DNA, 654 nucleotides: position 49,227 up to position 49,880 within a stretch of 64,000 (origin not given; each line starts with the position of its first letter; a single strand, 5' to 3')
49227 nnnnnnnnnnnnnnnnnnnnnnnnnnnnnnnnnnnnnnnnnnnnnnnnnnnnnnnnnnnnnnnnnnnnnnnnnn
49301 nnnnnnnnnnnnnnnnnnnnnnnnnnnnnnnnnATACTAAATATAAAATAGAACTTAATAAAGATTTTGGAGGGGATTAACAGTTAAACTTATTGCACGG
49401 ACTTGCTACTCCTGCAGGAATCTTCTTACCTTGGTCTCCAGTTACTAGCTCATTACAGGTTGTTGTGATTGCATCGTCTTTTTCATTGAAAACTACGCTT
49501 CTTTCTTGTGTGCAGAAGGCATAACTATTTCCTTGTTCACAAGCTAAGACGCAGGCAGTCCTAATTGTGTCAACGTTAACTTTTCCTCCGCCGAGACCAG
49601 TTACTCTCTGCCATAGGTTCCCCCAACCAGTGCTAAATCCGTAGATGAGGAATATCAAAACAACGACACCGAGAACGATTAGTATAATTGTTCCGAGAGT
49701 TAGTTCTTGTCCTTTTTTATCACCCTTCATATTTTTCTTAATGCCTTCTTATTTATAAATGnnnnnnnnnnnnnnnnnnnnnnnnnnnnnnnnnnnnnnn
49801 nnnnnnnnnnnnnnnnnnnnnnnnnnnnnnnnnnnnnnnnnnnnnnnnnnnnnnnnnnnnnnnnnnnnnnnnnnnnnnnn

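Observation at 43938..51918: Type-IV-pilus-like operon with about ten divergent pilin-like genes, a platform protein and an A24 peptidase, but no assembly ATPase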

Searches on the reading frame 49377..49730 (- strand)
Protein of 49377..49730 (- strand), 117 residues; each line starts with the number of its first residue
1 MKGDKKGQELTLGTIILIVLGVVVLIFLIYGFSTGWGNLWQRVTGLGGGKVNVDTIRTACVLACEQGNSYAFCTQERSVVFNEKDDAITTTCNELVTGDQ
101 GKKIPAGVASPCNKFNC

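Call 5: search_protein_families(library=pfam, proteins=[window:49377-49730:-], max_evalue=1)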
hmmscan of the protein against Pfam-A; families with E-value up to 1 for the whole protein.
window:49377-49730:- (117 aa): 3 families
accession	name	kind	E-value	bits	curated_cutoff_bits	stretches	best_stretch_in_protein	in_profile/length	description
PF21299.2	ADAM10_Cys-rich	-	0.056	14.6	28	1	58-116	2-46/56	ADAM10, cysteine-rich domain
PF04689.18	S1FA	-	0.25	11.9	21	1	8-31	5-28/66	DNA binding protein S1FA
PF20087.4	DUF6479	-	0.4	11.6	25.4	1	12-35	18-41/120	Family of unknown function (DUF6479)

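Call 6: search_protein_families(library=ncbifam, proteins=[window:49377-49730:-], max_evalue=1)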
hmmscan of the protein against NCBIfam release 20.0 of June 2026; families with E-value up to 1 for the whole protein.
window:49377-49730:- (117 aa): 2 families
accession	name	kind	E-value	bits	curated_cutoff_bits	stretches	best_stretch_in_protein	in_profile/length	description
NF040945.1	CCC_membrane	equivalog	0.061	13.7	65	1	14-41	61-89/99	CCC motif membrane protein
NF046073.1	UpsA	equivalog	0.45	10.7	130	1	10-43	6-39/136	pilin subunit UpsA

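Call 53: find_homologous_proteins(query=window:49377-49730:-, max_evalue=0.001)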
Query window:49377-49730:- (117 aa): 109 proteins with E <= 0.001 among 115 candidates.
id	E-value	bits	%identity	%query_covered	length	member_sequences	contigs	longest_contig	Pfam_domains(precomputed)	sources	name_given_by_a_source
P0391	6.3e-73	260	100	100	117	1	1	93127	-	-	-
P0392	5.6e-63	228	86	100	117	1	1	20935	-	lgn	-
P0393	7.6e-63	228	85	100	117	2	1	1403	-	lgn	-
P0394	1.5e-60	220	85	100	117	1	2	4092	-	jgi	jgi:hypothetical protein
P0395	1.9e-37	146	63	91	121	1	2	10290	-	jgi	-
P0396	2.0e-37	146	59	100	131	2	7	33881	-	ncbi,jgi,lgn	-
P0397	7.2e-37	144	71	79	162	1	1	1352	-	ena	-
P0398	2.1e-36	143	54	98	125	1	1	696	-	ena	-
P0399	3.4e-36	142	62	91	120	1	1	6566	-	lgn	-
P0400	3.8e-35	138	66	80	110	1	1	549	-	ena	-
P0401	5.4e-35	138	67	79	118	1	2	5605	-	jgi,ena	-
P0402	7.4e-35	138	64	82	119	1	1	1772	-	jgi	jgi:hypothetical protein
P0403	1.0e-34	137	65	80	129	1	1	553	-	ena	-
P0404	5.7e-34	135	63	81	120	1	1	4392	-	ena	-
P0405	1.6e-33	133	62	79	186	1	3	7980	-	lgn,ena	-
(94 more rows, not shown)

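Call 63: predict_structure(alignment_id=A2)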
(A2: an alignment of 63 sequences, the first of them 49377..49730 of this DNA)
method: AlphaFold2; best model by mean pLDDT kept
length: 117 residues; sequences in the alignment: 63
mean_pLDDT: 79.7   pTM: 0.50
mean pLDDT of the five models: 79.7, 78.3, 77.6, 76.7, 76.1
residues with pLDDT >= 90: 23; 70-90: 71; 50-70: 22; < 50: 1
segments of 3 or more residues with pLDDT < 50: none
pLDDT, mean of each block of 10 residues (from residue 1): 55 87 93 77 58 80 91 85 76 87 83 85
secondary structure, 60 per line:
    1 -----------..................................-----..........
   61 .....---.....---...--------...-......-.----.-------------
elements in order: H12-45 H51-65 H69-73 E77-79 E88-90 H92-97

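Call 65: fold_search(model_id=the predicted structure, library=pdb)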
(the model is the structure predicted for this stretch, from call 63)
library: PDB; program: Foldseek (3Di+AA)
matches with E <= 10: 25; with E <= 0.001: 0
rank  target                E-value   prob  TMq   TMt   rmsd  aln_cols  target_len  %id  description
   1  8opc_Aa               3.3e+00  0.03  0.16  0.09  13.2        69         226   14  Virus-like Particle based on PVY coat protein with helical architecture encapsidating ssRNA (released 2024-01-24)
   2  4o9a_A                3.5e+00  0.03  0.16  0.06  10.6        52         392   13  Crystal structure of Beta-ketothiolase (PhaA) from Ralstonia eutropha H16 (released 2015-02-04)
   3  7pho_B                5.2e+00  0.05  0.19  0.09   6.2        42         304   12  Crystal structure of Mycobacterium hassiacum glucosyl-3-phosphoglycerate synthase at pH 7.1 in complex with 4-hydroxyb (released 2023-03-01)
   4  3bjo                  5.2e+00  0.03  0.18  0.20   8.9        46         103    9  Crystal structure of the C-terminal domain of a possible ATP-binding protein from Methanocaldococcus jannaschii DSM 2661 (released 2007-12-18)
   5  7ltf_A                5.2e+00  0.02  0.19  0.10  12.6        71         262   13  Structure of the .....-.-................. (SonM mutant Y58F) and RiPP precursor (SonA) heteromeric complex (no cofact (released 2021-09-29)
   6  8opf_Aa               5.2e+00  0.01  0.15  0.13  12.1        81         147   14  Virus-like Particle based on PVY coat protein with dC60 deletion with RNA-free helical architecture (released 2024-01-24)
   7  9bwk_A                5.2e+00  0.01  0.16  0.06  13.1        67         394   19  Crystal structure of polyketoacyl-CoA thiolase from Burkholderia sp. (released 2025-08-27)
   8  7lth_A                5.9e+00  0.02  0.19  0.10  12.6        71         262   13  Structure of the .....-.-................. (SonM mutant Y93F) and RiPP precursor (SonA) heteromeric complex (no cofact (released 2021-09-29)
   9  9bwl_B                6.3e+00  0.02  0.16  0.06  10.6        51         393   20  Crystal structure of polyketoacyl-CoA thiolase from Burkholderia sp in complex with butyryl-coA (released 2025-08-27)
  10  1jkf_B                6.3e+00  0.01  0.15  0.05  13.2        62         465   21  Holo 1L-myo-inositol-1-phosphate Synthase (released 2002-04-10)
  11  5uyz_A                6.8e+00  0.02  0.18  0.06   7.9        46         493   11  Structure of Human T-complex protein 1 subunit epsilon (CCT5) mutant His147Arg (released 2017-07-05)
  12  5uyx_D                6.8e+00  0.02  0.17  0.06   8.2        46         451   11  Structure of Human T-complex protein 1 subunit epsilon (CCT5) (released 2017-07-05)
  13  8acb_A                6.8e+00  0.01  0.18  0.13  10.0        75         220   16  CryoEM structure of sweet potato feathery mottle virus VLP (released 2023-05-17)
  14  8e0m_L                7.2e+00  0.05  0.17  0.13   8.4        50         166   18  Homotrimeric variant of tcTRP9, BGL15 (released 2023-04-12)
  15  9bwl_A                7.2e+00  0.02  0.17  0.06  10.8        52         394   19  Crystal structure of polyketoacyl-CoA thiolase from Burkholderia sp in complex with butyryl-coA (released 2025-08-27)
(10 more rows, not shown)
